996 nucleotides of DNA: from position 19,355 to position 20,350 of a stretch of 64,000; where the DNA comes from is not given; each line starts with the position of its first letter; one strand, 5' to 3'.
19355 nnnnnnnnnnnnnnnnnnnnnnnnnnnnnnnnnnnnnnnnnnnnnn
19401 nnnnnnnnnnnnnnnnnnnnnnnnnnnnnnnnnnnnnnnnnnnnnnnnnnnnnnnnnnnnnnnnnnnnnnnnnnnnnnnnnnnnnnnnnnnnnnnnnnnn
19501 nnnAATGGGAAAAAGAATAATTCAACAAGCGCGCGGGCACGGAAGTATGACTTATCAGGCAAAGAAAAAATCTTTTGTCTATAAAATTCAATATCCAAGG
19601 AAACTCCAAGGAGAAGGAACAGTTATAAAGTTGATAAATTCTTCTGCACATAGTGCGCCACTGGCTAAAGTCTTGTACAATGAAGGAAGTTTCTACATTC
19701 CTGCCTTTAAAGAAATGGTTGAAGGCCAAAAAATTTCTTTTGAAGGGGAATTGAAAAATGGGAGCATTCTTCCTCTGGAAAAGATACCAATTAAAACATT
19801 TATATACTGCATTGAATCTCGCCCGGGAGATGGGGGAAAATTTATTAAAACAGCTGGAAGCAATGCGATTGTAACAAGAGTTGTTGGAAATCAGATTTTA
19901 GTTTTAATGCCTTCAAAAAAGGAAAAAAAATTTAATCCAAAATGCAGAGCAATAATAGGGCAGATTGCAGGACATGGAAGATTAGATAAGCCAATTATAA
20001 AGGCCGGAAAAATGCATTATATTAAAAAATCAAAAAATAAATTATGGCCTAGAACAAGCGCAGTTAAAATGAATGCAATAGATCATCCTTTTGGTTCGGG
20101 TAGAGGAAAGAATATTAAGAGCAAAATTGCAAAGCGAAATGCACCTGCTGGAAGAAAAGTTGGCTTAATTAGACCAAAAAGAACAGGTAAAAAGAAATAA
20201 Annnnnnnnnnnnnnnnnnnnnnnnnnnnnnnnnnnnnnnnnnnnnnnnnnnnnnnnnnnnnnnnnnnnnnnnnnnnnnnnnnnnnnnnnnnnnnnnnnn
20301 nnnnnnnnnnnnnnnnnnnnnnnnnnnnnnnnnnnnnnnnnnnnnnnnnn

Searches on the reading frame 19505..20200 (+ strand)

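Call 85: search_protein_families(library=pfam, max_evalue=0.0001, proteins=[window:19505-20200:+])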
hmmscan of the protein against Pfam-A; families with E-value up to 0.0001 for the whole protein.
window:19505-20200:+ (231 aa): 1 family
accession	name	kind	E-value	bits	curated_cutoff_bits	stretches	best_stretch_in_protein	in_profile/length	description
PF03947.24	Ribosomal_L2_C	-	8.8e-35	119.9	33.7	1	84-206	1-118/126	Ribosomal Proteins L2, C-terminal domain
